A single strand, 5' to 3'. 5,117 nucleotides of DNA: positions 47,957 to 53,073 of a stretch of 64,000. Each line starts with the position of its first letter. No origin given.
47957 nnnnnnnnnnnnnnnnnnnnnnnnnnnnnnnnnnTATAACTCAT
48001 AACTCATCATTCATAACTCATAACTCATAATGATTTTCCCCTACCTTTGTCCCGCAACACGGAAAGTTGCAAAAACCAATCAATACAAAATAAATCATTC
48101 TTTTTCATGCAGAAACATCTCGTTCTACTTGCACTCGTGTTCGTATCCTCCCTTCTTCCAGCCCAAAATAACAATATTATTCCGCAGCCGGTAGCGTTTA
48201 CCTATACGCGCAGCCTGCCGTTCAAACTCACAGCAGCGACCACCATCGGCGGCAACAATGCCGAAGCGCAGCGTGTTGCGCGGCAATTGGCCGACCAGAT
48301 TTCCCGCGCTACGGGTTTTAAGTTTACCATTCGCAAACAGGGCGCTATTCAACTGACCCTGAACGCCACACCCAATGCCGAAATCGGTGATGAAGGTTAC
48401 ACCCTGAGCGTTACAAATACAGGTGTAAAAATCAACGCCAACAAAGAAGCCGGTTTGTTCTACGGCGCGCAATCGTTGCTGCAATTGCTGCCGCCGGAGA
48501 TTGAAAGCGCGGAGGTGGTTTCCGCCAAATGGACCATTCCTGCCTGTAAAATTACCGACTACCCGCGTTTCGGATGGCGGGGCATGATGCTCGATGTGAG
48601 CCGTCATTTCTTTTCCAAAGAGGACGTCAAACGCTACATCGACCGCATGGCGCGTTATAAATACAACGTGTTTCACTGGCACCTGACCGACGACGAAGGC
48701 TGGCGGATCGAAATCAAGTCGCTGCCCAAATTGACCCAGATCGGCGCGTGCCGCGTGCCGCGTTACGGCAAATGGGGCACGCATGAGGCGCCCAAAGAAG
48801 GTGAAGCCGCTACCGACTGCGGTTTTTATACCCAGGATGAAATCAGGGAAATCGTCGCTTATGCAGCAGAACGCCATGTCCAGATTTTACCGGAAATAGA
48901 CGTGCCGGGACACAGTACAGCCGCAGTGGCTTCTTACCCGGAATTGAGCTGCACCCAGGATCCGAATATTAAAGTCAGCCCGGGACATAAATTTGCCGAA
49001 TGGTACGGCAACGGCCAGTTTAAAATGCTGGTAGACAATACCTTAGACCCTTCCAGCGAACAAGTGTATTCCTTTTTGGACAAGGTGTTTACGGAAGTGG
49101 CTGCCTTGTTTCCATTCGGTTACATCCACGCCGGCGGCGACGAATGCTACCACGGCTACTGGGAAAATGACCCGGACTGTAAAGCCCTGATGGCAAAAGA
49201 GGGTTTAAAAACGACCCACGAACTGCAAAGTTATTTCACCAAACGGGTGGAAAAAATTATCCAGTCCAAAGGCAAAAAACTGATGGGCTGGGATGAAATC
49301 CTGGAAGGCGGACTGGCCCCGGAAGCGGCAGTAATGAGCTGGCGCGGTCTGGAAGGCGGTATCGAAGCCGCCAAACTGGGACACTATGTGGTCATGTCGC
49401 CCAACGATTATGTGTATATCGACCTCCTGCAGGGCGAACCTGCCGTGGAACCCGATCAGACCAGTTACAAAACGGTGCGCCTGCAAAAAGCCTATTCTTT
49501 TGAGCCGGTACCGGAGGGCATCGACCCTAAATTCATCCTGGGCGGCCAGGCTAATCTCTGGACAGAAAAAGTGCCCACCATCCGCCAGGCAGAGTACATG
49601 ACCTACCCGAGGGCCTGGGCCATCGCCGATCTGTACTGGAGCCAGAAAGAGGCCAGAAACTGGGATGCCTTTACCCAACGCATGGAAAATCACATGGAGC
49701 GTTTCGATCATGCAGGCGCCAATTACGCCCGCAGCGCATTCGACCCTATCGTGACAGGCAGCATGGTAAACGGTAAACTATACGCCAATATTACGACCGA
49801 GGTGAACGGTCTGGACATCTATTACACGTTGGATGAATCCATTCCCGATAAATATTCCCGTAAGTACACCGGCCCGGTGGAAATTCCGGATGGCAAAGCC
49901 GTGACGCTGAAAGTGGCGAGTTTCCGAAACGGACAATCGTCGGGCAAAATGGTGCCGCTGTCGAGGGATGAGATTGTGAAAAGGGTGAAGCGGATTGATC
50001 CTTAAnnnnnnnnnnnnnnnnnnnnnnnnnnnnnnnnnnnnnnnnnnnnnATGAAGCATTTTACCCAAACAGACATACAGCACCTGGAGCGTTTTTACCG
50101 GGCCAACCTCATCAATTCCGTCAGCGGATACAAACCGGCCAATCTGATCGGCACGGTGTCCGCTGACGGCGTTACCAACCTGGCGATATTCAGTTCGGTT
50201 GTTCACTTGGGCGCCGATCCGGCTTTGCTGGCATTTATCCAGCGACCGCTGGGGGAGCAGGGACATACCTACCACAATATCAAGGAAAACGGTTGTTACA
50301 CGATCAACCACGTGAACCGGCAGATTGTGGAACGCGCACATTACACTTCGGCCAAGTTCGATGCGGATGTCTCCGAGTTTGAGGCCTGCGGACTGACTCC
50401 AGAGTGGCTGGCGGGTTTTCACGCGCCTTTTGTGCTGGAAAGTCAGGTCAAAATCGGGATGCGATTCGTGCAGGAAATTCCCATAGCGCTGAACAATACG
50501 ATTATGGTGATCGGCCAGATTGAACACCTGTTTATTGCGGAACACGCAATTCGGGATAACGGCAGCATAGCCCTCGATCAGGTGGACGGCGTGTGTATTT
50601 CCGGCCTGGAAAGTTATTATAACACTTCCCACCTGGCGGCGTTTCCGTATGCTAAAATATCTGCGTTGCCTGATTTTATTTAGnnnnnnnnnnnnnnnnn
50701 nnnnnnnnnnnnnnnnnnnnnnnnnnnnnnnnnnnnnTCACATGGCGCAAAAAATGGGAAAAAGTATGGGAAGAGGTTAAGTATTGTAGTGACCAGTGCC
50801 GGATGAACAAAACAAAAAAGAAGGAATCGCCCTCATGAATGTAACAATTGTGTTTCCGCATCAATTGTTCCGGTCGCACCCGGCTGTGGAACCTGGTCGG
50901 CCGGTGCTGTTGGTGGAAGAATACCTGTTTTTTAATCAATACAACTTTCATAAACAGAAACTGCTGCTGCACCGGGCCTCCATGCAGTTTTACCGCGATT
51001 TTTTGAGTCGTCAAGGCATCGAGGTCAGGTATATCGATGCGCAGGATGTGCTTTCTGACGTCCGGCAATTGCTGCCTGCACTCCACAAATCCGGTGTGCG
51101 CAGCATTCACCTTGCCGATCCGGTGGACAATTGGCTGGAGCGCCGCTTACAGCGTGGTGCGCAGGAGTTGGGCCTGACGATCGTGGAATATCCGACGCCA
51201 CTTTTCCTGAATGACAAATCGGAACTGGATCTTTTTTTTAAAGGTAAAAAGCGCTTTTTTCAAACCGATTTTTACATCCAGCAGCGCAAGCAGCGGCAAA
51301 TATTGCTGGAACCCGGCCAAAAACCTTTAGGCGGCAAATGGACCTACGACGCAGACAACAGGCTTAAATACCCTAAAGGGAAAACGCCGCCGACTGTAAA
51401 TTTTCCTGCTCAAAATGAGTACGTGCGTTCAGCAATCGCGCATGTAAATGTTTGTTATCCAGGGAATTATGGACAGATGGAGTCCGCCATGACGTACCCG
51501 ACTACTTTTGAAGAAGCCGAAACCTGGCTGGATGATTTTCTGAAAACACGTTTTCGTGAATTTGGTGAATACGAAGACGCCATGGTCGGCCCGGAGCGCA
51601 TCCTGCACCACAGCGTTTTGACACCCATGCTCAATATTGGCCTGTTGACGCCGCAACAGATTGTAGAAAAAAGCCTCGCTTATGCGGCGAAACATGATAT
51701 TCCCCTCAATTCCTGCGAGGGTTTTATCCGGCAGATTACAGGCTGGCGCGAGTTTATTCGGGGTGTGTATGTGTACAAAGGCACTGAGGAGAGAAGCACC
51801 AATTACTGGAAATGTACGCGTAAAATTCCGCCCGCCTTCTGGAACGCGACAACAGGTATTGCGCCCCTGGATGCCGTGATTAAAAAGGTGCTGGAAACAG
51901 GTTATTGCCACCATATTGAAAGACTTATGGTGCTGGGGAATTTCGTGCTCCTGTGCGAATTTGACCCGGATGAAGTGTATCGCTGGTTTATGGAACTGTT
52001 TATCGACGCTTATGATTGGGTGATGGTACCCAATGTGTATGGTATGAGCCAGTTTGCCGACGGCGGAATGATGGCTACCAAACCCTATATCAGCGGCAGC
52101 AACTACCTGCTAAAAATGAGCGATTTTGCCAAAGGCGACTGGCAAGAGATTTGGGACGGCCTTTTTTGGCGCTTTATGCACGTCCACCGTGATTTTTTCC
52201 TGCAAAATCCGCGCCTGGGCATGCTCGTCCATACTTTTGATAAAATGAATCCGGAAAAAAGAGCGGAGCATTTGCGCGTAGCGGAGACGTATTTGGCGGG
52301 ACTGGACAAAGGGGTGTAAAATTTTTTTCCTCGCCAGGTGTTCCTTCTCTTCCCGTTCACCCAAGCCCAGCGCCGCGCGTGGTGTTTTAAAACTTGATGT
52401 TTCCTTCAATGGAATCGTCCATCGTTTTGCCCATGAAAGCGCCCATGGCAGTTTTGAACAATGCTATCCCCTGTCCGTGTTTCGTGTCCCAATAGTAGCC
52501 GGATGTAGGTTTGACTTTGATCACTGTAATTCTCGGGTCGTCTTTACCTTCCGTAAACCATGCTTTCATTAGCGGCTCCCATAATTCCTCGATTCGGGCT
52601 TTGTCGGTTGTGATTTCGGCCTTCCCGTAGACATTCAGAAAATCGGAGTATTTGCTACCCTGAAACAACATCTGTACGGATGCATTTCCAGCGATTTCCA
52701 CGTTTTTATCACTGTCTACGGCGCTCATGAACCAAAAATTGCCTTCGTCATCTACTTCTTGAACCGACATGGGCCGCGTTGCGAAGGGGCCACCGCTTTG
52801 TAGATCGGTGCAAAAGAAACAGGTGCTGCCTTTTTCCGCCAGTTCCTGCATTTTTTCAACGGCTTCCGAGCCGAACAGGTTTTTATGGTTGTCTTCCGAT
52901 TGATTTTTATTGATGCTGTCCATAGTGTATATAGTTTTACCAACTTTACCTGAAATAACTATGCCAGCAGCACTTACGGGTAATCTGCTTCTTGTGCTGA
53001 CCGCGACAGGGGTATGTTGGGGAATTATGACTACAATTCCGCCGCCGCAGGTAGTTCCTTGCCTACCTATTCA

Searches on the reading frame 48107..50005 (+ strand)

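Call 48: search_protein_families(library=pfam, proteins=[window:48107-50005:+], max_evalue=0.00001)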
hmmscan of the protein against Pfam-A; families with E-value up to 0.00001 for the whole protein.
window:48107-50005:+ (632 aa): 4 families
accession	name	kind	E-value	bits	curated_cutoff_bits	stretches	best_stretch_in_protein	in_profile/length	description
PF00728.28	Glyco_hydro_20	-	3.9e-115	385.3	22.3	1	155-513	1-347/348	Glycosyl hydrolase family 20, catalytic domain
PF02838.20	Glyco_hydro_20b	-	1.5e-26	94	26.1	1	23-152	3-124/124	Glycosyl hydrolase family 20, domain 2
PF13287.12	Fn3_assoc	-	2.4e-11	44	23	1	562-614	3-53/59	Fn3 associated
PF13290.12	CHB_HEX_C_1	-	1.8e-09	37.8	22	1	558-615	10-65/67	Chitobiase/beta-hexosaminidase C-terminal domain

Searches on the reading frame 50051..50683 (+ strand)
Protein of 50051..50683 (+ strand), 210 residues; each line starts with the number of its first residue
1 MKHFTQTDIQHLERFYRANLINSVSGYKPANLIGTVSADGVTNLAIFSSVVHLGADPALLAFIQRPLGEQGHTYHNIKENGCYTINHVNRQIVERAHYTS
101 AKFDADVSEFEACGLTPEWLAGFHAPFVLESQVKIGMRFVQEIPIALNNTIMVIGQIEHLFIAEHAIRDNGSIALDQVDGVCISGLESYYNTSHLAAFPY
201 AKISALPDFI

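Call 48: search_protein_families(library=pfam, proteins=[window:50051-50683:+], max_evalue=0.00001)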
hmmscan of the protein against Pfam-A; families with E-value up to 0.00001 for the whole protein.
window:50051-50683:+ (210 aa): 1 family
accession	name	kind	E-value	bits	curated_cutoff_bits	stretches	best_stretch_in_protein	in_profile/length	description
PF01613.24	Flavin_Reduct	-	1.4e-14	54.9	27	1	32-166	10-137/153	Flavin reductase like domain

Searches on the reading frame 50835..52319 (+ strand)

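Call 48: search_protein_families(library=pfam, proteins=[window:50835-52319:+], max_evalue=0.00001)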
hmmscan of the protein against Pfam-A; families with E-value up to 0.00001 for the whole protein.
window:50835-52319:+ (494 aa): 2 families
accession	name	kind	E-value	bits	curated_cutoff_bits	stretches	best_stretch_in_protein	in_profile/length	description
PF04244.19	DPRP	-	7.9e-54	183.3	22.1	1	5-217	2-221/224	Deoxyribodipyrimidine photo-lyase-related protein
PF03441.19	FAD_binding_7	-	1.2e-06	28.6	27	1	333-396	45-107/203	FAD binding domain of DNA photolyase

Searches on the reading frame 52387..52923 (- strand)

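Call 48: search_protein_families(library=pfam, proteins=[window:52387-52923:-], max_evalue=0.00001)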
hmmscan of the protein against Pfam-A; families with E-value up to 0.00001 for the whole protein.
window:52387-52923:- (178 aa): 2 families
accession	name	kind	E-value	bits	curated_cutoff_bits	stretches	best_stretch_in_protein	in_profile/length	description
PF16242.11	Pyrid_ox_like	-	1e-42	145.6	28.8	1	20-169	1-149/149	Pyridoxamine 5'-phosphate oxidase like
PF01243.27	PNPOx_N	-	1.7e-13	51.4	28.1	1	23-145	3-119/120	Pyridoxamine 5'-phosphate oxidase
